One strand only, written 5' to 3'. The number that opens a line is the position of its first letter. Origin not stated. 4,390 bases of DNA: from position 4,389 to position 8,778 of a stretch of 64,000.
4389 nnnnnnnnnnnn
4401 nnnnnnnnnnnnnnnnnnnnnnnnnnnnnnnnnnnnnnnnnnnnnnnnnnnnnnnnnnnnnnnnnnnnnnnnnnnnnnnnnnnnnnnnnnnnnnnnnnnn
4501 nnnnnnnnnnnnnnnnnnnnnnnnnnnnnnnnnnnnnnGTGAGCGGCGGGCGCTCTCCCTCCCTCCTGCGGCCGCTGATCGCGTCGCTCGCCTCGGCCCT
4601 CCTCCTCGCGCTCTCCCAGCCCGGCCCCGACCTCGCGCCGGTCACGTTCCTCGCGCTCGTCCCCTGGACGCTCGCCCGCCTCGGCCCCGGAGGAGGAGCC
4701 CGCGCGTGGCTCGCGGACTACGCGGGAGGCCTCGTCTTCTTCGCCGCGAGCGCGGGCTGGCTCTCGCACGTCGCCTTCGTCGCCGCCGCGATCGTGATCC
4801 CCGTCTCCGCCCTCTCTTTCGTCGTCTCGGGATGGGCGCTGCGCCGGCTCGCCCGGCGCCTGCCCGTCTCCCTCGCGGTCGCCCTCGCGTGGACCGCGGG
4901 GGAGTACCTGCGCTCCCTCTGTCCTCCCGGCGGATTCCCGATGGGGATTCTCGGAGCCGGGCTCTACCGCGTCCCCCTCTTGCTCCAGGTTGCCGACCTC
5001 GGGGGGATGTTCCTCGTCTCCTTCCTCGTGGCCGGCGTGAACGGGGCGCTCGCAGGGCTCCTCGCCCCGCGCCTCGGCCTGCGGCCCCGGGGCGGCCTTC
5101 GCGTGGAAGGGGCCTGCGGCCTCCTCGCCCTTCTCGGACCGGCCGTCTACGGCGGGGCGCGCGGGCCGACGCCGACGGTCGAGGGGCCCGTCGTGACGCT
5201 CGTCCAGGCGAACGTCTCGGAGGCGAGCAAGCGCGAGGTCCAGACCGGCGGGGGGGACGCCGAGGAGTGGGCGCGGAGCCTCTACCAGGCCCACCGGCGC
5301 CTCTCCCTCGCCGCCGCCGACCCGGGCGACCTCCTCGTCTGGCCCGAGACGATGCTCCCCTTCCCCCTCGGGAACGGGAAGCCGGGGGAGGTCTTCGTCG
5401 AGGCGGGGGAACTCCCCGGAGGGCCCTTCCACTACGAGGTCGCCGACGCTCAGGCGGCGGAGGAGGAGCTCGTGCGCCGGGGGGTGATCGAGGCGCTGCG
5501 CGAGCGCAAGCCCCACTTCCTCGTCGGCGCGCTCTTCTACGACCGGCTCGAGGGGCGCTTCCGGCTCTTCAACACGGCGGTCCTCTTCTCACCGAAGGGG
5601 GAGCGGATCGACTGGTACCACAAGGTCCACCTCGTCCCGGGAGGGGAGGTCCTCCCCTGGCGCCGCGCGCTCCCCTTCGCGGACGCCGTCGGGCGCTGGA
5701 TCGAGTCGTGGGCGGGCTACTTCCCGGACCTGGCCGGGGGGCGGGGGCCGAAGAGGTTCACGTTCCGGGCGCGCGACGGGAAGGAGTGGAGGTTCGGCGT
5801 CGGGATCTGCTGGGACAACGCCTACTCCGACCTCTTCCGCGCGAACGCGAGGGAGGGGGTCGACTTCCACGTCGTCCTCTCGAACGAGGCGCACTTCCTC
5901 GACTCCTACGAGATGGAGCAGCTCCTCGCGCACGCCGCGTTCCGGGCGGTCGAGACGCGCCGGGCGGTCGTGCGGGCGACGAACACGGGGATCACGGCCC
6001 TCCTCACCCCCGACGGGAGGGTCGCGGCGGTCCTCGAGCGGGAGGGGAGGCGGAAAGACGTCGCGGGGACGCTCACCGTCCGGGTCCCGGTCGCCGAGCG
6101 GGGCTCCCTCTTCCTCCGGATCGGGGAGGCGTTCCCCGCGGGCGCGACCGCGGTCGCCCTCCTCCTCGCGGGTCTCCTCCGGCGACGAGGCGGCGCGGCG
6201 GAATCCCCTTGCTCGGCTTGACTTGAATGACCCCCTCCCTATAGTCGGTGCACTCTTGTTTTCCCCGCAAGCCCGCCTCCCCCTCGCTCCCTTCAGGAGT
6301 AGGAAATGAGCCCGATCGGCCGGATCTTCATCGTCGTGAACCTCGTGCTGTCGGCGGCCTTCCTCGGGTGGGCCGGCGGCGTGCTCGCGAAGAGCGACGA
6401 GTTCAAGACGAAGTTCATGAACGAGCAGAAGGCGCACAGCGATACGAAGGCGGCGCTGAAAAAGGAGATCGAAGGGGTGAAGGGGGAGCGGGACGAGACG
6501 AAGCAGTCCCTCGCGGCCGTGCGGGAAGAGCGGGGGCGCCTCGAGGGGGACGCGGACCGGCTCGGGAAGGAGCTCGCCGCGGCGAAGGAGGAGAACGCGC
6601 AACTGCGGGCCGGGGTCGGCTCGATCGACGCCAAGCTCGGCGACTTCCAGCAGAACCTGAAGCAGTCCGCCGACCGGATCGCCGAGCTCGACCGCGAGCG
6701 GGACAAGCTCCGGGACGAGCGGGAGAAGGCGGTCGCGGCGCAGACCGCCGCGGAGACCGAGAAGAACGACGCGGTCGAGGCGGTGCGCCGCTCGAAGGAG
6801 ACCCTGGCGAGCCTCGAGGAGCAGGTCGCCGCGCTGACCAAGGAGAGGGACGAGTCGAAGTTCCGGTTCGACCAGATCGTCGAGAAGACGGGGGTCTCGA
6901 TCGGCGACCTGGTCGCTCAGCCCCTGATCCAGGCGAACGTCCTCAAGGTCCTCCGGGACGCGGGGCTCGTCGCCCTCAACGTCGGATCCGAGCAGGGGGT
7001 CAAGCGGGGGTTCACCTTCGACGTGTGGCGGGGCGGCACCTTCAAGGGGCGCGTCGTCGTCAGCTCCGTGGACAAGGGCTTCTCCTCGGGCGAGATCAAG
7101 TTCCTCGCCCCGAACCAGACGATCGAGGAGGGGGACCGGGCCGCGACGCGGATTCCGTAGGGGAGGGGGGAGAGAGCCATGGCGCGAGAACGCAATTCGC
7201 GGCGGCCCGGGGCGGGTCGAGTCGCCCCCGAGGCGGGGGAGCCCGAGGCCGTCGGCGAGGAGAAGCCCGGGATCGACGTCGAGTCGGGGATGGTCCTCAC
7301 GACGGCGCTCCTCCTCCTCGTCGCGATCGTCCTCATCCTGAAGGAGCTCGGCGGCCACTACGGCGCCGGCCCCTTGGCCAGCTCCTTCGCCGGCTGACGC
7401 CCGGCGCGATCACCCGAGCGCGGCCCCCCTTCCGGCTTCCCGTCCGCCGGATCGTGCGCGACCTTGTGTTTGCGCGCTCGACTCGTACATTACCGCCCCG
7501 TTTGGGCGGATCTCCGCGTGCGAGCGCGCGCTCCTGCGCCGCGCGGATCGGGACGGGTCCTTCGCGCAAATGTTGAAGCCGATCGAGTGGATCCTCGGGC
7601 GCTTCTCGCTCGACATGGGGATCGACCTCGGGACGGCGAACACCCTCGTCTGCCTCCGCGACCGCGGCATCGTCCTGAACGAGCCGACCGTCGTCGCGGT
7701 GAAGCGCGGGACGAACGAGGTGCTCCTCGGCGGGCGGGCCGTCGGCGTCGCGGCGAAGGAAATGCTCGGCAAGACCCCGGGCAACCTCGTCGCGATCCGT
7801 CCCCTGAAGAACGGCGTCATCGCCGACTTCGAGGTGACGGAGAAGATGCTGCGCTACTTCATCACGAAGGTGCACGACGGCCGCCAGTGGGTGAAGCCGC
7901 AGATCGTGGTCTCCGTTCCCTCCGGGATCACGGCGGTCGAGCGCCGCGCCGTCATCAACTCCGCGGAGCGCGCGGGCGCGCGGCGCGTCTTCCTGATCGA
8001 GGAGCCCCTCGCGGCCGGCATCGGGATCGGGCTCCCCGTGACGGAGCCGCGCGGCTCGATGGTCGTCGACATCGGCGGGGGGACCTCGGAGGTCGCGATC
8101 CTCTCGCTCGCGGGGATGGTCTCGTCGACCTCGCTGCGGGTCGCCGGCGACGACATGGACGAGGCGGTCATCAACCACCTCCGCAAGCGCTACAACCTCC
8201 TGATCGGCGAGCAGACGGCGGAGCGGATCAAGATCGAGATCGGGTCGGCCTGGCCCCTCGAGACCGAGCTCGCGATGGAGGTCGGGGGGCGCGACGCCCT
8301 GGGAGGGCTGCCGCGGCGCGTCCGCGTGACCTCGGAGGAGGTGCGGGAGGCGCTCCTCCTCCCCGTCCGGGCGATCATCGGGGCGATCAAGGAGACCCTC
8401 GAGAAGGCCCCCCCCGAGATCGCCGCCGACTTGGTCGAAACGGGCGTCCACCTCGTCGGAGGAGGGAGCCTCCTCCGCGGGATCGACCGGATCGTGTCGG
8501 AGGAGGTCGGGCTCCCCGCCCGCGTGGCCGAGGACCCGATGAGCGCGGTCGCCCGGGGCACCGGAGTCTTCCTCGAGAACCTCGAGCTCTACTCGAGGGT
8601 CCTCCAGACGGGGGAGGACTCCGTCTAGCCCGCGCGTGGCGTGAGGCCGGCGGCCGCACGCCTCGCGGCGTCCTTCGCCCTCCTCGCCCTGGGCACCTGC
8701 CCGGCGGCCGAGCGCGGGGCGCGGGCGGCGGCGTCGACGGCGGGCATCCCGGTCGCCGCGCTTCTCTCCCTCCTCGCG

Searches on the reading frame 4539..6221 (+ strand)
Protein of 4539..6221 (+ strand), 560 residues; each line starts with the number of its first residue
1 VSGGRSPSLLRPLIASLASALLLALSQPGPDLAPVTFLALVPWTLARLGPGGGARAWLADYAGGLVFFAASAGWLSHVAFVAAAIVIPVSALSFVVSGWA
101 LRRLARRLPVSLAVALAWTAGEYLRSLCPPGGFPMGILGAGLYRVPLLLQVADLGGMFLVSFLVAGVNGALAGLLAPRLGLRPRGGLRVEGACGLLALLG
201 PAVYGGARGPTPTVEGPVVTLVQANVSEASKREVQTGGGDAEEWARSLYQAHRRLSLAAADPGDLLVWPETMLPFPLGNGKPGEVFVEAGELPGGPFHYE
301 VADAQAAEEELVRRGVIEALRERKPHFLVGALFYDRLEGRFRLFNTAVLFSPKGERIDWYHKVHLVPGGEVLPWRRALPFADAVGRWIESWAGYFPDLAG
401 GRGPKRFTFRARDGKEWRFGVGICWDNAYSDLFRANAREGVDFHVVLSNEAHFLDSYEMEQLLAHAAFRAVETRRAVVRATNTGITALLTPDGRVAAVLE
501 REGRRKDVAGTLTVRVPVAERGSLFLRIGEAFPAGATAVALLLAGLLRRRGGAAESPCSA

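Call 85: search_protein_families(library=pfam, proteins=[window:4539-6221:+], max_evalue=0.00001)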
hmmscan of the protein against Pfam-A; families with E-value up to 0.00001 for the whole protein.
window:4539-6221:+ (560 aa): 2 families
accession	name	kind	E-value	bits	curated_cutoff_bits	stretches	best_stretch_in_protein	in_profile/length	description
PF00795.27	CN_hydrolase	-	1.5e-22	80.6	23.2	1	254-503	27-238/256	Carbon-nitrogen hydrolase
PF20154.4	LNT_N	-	8.6e-22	78.5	27.1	1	19-170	1-159/159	Apolipoprotein N-acyltransferase N-terminal domain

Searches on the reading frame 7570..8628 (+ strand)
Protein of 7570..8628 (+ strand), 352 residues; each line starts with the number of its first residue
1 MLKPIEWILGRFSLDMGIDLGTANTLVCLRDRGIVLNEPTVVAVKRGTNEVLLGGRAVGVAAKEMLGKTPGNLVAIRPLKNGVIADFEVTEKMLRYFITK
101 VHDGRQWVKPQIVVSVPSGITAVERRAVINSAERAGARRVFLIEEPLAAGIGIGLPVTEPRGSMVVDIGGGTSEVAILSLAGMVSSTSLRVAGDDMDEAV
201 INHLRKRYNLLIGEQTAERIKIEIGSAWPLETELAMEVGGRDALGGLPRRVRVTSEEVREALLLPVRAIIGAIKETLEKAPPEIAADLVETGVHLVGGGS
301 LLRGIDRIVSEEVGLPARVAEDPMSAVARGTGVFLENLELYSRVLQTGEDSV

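Call 85: search_protein_families(library=pfam, proteins=[window:7570-8628:+], max_evalue=0.00001)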
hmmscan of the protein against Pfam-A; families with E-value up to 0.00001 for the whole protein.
window:7570-8628:+ (352 aa): 4 families
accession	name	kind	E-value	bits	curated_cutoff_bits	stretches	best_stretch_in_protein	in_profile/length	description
PF06723.19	MreB_Mbl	-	9.8e-136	452.3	27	1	15-340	3-324/327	MreB/Mbl protein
PF00012.26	HSP70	-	1.2e-15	57.2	20.6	1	111-333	135-370/599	Hsp70 protein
PF14450.12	FtsA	-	2.5e-11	44.5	31.8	1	164-328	1-125/127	Cell division protein FtsA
PF00022.25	Actin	-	8.8e-08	31.6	27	0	39-207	31-190/410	Actin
